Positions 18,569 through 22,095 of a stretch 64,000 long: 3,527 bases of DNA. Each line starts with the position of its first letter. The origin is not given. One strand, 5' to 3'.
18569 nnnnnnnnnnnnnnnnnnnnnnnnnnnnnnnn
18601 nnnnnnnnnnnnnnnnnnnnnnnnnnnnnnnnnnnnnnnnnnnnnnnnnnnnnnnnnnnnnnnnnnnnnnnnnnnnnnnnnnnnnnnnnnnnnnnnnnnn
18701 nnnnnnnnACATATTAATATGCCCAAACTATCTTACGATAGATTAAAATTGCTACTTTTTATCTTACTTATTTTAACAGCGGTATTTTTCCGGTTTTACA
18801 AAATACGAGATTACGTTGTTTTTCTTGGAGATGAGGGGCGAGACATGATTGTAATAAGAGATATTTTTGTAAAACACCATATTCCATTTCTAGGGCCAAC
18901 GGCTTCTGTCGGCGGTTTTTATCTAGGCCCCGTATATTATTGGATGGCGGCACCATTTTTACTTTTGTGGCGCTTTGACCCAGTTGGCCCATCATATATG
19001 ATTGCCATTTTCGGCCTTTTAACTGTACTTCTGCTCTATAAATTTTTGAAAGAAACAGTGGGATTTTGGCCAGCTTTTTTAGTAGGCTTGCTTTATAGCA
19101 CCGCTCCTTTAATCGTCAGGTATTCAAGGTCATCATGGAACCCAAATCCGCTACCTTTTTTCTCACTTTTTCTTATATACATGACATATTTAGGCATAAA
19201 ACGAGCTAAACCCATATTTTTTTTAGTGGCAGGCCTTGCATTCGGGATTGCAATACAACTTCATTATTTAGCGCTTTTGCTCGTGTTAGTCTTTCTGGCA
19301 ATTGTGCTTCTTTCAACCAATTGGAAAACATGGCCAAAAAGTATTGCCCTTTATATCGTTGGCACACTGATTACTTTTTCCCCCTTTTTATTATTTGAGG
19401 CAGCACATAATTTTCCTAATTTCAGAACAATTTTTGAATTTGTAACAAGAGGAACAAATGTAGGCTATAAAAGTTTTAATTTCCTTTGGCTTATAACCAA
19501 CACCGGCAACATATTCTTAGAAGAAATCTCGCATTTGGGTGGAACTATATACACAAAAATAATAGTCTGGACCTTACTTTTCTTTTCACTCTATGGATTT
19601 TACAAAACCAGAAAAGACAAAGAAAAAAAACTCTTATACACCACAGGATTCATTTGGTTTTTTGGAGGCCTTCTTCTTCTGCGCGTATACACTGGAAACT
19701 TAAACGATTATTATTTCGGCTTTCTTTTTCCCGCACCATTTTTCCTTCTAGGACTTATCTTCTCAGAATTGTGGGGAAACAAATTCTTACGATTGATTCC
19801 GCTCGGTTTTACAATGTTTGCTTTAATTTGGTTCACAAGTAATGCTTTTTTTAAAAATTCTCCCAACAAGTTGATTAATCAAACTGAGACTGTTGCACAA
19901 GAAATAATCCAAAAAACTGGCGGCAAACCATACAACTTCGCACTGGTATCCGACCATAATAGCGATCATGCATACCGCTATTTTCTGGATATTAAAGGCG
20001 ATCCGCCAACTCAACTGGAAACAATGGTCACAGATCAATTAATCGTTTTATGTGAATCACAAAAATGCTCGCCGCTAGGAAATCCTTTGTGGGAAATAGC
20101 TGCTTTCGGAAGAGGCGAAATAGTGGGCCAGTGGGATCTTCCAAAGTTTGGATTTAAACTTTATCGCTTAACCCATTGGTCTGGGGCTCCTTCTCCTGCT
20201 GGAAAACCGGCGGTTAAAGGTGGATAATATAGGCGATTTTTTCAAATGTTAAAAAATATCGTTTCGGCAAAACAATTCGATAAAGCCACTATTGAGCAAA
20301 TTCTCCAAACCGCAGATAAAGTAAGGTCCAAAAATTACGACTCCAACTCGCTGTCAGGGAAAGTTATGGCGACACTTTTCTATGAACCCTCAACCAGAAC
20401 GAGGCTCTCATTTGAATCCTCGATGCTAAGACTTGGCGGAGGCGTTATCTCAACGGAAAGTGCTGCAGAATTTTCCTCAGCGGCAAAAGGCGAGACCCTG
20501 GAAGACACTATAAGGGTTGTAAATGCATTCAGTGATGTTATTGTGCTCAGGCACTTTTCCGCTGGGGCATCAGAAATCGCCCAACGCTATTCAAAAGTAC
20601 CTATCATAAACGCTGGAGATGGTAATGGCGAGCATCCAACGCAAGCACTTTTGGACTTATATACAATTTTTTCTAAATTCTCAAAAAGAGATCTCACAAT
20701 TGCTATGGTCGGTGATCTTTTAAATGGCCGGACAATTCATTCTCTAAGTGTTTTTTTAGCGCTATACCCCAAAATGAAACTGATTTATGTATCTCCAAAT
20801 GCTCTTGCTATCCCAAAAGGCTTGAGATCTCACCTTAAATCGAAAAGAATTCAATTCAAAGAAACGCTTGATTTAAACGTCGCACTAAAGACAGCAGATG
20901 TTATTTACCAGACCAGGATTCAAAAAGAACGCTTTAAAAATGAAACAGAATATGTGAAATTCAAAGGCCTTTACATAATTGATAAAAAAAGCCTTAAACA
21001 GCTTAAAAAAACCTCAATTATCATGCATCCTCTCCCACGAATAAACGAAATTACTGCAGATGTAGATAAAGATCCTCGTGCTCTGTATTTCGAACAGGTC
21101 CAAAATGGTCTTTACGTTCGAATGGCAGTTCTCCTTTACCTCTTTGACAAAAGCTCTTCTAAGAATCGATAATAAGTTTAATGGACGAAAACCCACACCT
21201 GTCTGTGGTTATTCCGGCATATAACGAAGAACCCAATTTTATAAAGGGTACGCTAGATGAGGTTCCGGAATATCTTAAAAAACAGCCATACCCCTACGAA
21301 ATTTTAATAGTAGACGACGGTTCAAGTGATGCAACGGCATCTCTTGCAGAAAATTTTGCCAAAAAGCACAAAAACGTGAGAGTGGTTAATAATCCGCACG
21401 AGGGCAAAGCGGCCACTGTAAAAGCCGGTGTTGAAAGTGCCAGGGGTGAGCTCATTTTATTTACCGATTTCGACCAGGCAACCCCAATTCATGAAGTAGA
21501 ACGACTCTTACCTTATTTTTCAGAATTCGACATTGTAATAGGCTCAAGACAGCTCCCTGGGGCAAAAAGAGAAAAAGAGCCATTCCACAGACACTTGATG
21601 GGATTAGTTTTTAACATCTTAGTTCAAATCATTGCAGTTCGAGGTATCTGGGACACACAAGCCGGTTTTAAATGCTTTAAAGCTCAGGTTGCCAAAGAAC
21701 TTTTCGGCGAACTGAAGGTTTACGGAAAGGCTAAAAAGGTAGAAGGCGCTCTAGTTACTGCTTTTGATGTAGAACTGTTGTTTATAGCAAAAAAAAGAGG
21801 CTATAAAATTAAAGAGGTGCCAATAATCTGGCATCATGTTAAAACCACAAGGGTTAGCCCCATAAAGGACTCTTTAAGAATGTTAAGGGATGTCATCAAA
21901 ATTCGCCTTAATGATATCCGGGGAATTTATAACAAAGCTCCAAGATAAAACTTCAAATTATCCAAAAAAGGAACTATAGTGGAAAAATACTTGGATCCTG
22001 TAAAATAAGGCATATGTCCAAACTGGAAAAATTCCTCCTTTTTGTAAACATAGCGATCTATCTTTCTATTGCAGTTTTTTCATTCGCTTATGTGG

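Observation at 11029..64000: A 53-kb envelope glycosylation island built from iterated modules of Dpm1-like GT2 plus GT-C transferase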

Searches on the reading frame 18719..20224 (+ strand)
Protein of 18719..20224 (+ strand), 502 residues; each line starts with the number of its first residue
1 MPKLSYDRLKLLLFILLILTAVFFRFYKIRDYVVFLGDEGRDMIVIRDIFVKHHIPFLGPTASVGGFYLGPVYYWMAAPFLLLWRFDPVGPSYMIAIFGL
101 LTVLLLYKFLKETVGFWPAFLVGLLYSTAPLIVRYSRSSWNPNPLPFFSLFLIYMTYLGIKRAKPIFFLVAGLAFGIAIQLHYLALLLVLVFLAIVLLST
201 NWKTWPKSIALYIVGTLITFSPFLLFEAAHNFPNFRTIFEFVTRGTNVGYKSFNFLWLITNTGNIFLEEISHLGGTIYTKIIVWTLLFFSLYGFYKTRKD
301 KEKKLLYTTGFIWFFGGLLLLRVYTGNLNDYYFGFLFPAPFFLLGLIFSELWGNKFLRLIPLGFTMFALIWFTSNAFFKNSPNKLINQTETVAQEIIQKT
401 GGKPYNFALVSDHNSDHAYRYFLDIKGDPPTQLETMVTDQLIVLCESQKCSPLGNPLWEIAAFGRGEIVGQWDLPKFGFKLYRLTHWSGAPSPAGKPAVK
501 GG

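Call 3: search_protein_families(library=pfam, proteins=[window:18719-20224:+], max_evalue=0.01)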
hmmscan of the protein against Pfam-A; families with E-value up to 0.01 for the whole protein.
window:18719-20224:+ (502 aa): 1 family
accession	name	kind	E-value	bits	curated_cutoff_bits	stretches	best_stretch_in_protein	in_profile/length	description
PF13231.12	PMT_2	-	2.8e-12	47.6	26.1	1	71-225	4-159/160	Dolichyl-phosphate-mannose-protein mannosyltransferase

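Call 17: search_protein_families(library=ncbifam, proteins=[window:18719-20224:+], max_evalue=0.01)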
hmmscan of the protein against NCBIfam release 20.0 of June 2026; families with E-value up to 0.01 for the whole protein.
window:18719-20224:+ (502 aa): 1 family
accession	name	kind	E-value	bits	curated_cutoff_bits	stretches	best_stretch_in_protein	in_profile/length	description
TIGR03663.1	TIGR03663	subfamily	0.0047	16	126.25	0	14-320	4-309/435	flippase activity-associated protein Agl23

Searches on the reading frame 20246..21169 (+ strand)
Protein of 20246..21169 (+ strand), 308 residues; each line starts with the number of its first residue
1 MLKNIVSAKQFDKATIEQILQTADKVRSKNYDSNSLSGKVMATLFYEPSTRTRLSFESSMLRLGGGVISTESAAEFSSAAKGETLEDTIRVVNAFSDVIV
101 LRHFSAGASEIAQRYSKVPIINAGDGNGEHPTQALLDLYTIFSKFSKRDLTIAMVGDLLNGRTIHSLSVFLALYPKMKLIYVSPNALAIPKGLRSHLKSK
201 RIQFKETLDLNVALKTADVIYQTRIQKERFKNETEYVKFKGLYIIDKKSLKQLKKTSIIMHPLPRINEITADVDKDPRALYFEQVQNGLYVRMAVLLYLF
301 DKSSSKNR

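Call 3: search_protein_families(library=pfam, proteins=[window:20246-21169:+], max_evalue=0.01)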
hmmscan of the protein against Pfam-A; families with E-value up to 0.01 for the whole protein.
window:20246-21169:+ (308 aa): 2 families
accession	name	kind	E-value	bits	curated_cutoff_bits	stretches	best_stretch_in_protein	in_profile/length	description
PF02729.26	OTCace_N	-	1.6e-46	158.5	29.9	1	3-141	1-146/148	Aspartate/ornithine carbamoyltransferase, carbamoyl-P binding domain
PF00185.30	OTCace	-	2.6e-32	112.5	29.4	1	149-299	2-157/157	Aspartate/ornithine carbamoyltransferase, Asp/Orn binding domain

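Call 84: search_protein_families(library=ncbifam, proteins=[window:20246-21169:+], max_evalue=0.00001)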
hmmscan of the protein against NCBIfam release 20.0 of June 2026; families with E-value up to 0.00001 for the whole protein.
window:20246-21169:+ (308 aa): 17 families
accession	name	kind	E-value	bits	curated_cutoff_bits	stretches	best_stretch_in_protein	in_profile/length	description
TIGR00670.1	asp_carb_tr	equivalog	2.4e-97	325.7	236.95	1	3-299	1-302/304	aspartate carbamoyltransferase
NF002032.1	PRK00856.1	equivalog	1.3e-90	303.6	263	1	3-298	1-295/297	aspartate carbamoyltransferase catalytic subunit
NF008853.0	PRK11891.1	equivalog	5e-80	269.2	560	1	4-298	90-396/430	aspartate carbamoyltransferase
NF006046.0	PRK08192.1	equivalog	1.8e-79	267.5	512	1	4-297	8-314/339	aspartate carbamoyltransferase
NF001986.0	PRK00779.1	subfamily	7.6e-46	156.6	306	1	2-301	5-305/307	ornithine carbamoyltransferase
NF010387.0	PRK13814.1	equivalog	4.8e-43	147.2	660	1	9-297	12-300/310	aspartate carbamoyltransferase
TIGR00658.1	orni_carb_tr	equivalog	2e-41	142.1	280.85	1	4-300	2-303/304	ornithine carbamoyltransferase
NF009916.0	PRK13376.1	equivalog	1.2e-31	109.9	800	1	42-299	54-331/525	bifunctional aspartate carbamoyltransferase catalytic subunit/aspartate carbamoyltransferase regulatory subunit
TIGR04384.1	putr_carbamoyl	exception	5.6e-30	104.6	500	1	6-304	3-311/330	putrescine carbamoyltransferase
NF011380.0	PRK14805.1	equivalog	7.8e-28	97.4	421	1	3-301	2-301/302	ornithine carbamoyltransferase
NF003286.0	PRK04284.1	subfamily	3.4e-22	79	515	1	4-276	8-287/332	ornithine carbamoyltransferase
NF003384.0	PRK04523.1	equivalog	4.4e-21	75.3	288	1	2-147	3-165/336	N-acetylornithine carbamoyltransferase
NF011379.0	PRK14804.1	equivalog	5.3e-19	68.5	373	1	2-301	6-310/311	ornithine carbamoyltransferase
NF009213.0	PRK12562.1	subfamily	2.5e-14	53.4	559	1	9-221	13-230/334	ornithine carbamoyltransferase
NF002470.0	PRK01713.1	equivalog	2e-13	50.5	545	1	15-292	20-303/334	ornithine carbamoyltransferase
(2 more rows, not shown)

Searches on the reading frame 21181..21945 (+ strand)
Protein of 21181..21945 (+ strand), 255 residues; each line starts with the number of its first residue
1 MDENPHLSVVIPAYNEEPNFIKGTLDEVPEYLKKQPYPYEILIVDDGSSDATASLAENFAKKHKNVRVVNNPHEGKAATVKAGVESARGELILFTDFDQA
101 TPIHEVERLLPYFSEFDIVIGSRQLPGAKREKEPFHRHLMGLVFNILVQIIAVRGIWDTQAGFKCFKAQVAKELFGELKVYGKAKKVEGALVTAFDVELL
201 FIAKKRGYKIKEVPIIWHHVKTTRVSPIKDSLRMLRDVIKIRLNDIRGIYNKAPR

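Call 4: search_protein_families(library=pfam, proteins=[window:21181-21945:+], max_evalue=0.01)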
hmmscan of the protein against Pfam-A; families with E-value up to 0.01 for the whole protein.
window:21181-21945:+ (255 aa): 3 families
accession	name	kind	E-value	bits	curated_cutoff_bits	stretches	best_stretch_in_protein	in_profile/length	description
PF00535.33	Glycos_transf_2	-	1.2e-27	97.4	23.3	1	8-173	1-166/168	Glycosyl transferase family 2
PF13641.12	Glyco_tranf_2_3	-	1.1e-09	39.1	27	1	5-116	1-116/230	Glycosyltransferase like family 2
PF10111.15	Glyco_tranf_2_2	-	2.2e-09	37.6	27.3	1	8-107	1-100/276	Glycosyltransferase like family 2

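Call 13: search_solved_structures(query=window:21181-21945:+, max_evalue=0.001)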
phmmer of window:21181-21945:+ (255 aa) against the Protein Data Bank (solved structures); distinct sequences matched with E-value up to 0.001: 24.
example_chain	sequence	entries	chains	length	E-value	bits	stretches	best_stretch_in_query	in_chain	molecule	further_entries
5mlz_A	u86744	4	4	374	9.3e-15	58.1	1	6-172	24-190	Dolichol monophosphate mannose synthase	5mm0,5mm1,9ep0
9bhc_C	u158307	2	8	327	1.7e-11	47.4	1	7-164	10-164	Undecaprenyl-phosphate 4-deoxy-4-formamido-L-arabinose transferase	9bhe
8vxh_A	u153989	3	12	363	2.2e-11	47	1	7-164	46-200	Undecaprenyl-phosphate 4-deoxy-4-formamido-L-arabinose transferase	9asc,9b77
9hwj_A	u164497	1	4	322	6.9e-11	45.4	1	7-159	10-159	Undecaprenyl-phosphate 4-deoxy-4-formamido-L-arabinose transferase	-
5eke_A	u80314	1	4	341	3.4e-10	43.1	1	6-125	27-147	Uncharacterized glycosyltransferase sll0501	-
5ekp_C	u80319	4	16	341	3.4e-10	43.1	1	6-125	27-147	Uncharacterized glycosyltransferase sll0501 | Glycosyltransferase sll0501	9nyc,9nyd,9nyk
9nye_A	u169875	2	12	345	3.5e-10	43.1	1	6-125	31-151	Glycosyltransferase sll0501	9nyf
5hea_A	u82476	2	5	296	4.9e-10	42.6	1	1-103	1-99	Putative glycosyltransferase (GalT1)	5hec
6p61_A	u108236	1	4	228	2.2e-08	37.2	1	3-119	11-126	Glycosyltransferase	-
6yv7_B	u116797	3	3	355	2.3e-08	37.1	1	4-105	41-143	Glycosyl transferase, family 2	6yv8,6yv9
6yv7_A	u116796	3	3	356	2.3e-08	37.1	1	4-105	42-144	Glycosyl transferase, family 2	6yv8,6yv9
2z87_A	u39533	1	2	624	7.9e-08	35.4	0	5-113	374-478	Chondroitin synthase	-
2z86_A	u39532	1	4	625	8e-08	35.4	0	5-113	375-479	Chondroitin synthase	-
8bz4_A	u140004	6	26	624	1.1e-07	34.9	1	6-120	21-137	Glycosyltransferase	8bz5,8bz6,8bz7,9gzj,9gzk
8bz8_A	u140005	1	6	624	1.1e-07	34.9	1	6-120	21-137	Glycosyltransferase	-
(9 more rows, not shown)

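Call 16: search_protein_families(library=ncbifam, proteins=[window:21181-21945:+], max_evalue=0.001)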
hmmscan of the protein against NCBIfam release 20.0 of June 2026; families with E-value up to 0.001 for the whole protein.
window:21181-21945:+ (255 aa): 22 families
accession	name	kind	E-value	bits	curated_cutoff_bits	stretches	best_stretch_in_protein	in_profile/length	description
NF047588.1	GlcsyltransPgfSStrep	equivalog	4.1e-18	65.7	500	1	7-168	3-161/308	glycosyltransferase PgfS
NF041875.1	EPS_EpsD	equivalog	1.3e-16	60.9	370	1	7-135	1-128/325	exopolysaccharide biosynthesis glycosyltransferase EpsD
TIGR03937.1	PgaC_IcaA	equivalog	2.6e-15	56.3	422.3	1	2-99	42-136/407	poly-beta-1,6-N-acetyl-D-glucosamine synthase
NF041391.1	DPhHxTase_Halo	equivalog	2.7e-15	56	375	1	13-244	3-211/213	dolichyl-phosphate hexose transferase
NF007986.1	PRK10714.1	equivalog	3.2e-15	55.9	529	1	6-166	7-164/316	undecaprenyl-phosphate 4-deoxy-4-formamido-L-arabinose transferase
NF007482.0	PRK10073.1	equivalog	3.3e-15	55.9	423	1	1-106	2-103/334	glycosyltransferase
TIGR04182.1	glyco_TIGR04182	equivalog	6.3e-14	52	325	1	8-240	3-216/293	S-layer glycoprotein N-glycosyltransferase AglJ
TIGR04283.1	glyco_like_mftF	equivalog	1.8e-12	47.3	182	1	7-105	1-89/221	TIGR04283 family arsenosugar biosynthesis glycosyltransferase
NF038302.1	EPS_HpsE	equivalog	2.2e-12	46.6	300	1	7-100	3-98/307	hormogonium polysaccharide biosynthesis glycosyltransferase HpsE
TIGR03965.1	mycofact_glyco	equivalog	1.7e-11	43.7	280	1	2-119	71-185/467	mycofactocin biosynthesis glycosyltransferase MftF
NF058614.1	PPMAGASynPpgS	equivalog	3.8e-11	42.8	370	1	9-182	4-171/226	polyprenyl-phospho-N-acetylgalactosaminyl synthase PpgS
NF010496.0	PRK13915.1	equivalog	5.3e-11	42.2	262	1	6-101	32-129/307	glucosyl-3-phosphoglycerate synthase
NF047683.1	TeichurnBiosyTuaG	equivalog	1.3e-10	41.4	400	1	2-114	3-112/252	teichuronic acid biosynthesis protein TuaG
TIGR03469.1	HpnB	hypoth_equivalog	7.1e-09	35.2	379.25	1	4-110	43-157/386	hopene-associated glycosyltransferase HpnB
NF050050.1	ProtGlycPglI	equivalog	9.2e-09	35.1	500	1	5-100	2-95/306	GalNAc(5)-diNAcBac-PP-undecaprenol beta-1,3-glucosyltransferase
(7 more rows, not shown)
